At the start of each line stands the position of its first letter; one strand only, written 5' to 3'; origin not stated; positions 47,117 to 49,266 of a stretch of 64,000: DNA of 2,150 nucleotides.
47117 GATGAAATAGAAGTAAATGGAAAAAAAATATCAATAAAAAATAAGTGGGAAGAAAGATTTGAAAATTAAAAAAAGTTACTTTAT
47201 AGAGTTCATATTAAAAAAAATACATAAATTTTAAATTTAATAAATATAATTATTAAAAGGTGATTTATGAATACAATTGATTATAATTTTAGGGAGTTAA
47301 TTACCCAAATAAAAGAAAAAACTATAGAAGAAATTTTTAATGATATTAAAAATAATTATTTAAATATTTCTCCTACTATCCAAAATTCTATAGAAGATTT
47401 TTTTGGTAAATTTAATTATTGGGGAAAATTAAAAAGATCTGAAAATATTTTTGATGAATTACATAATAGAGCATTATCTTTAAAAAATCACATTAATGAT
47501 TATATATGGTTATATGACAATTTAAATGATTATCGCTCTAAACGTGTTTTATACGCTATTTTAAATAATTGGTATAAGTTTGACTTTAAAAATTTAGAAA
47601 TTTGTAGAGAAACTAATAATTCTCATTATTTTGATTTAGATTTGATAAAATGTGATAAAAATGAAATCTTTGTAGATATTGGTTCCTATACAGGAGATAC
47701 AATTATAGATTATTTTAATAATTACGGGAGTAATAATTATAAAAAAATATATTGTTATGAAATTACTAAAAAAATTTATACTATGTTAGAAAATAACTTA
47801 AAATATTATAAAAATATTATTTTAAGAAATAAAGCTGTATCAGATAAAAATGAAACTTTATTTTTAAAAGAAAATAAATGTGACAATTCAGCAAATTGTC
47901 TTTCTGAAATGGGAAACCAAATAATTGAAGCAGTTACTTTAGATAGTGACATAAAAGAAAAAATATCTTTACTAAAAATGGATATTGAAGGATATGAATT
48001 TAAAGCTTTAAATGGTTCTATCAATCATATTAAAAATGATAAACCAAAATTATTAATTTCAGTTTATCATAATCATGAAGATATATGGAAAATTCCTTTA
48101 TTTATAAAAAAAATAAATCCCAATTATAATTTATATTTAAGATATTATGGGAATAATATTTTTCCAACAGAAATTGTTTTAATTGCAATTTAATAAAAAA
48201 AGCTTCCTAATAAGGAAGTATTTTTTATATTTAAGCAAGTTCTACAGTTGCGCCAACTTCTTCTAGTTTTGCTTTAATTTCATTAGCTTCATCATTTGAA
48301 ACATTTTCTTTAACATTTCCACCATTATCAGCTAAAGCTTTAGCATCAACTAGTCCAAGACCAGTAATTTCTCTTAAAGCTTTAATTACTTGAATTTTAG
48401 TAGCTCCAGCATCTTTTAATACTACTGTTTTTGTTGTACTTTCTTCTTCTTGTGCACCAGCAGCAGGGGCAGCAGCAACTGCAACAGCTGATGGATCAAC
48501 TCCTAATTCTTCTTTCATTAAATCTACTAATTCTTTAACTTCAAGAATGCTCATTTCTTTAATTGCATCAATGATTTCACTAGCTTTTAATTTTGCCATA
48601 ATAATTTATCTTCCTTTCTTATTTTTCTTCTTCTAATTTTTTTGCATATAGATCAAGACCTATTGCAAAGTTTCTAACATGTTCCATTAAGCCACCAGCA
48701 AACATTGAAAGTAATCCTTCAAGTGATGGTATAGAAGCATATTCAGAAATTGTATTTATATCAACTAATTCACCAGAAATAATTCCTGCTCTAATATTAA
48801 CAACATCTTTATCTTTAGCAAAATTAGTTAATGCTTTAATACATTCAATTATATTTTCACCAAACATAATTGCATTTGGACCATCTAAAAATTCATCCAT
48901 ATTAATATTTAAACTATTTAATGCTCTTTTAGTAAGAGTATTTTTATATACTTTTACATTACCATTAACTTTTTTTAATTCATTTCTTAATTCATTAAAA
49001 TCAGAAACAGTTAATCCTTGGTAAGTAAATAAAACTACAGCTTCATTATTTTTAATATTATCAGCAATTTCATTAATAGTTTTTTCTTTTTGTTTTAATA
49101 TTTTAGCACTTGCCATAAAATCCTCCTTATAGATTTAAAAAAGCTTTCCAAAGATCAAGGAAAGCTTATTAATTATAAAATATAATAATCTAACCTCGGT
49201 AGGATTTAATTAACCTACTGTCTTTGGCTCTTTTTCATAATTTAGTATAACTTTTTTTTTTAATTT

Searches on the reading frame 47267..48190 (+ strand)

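Call 81: search_protein_families(library=pfam, proteins=[window:47267-48190:+], max_evalue=0.0001)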
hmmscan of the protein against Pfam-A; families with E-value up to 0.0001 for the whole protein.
window:47267-48190:+ (308 aa): 1 family
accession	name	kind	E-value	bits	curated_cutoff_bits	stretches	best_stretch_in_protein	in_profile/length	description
PF05050.19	Methyltransf_21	-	9.6e-12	45.8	22.7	1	137-282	1-157/173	Methyltransferase FkbM domain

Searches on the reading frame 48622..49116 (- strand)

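Call 81: search_protein_families(library=pfam, proteins=[window:48622-49116:-], max_evalue=0.0001)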
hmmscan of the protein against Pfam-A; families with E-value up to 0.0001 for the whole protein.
window:48622-49116:- (165 aa): 1 family
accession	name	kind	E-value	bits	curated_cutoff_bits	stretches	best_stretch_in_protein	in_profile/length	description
PF00466.25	Ribosomal_L10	-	5.4e-25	87.8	22.8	1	7-101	3-100/100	Ribosomal protein L10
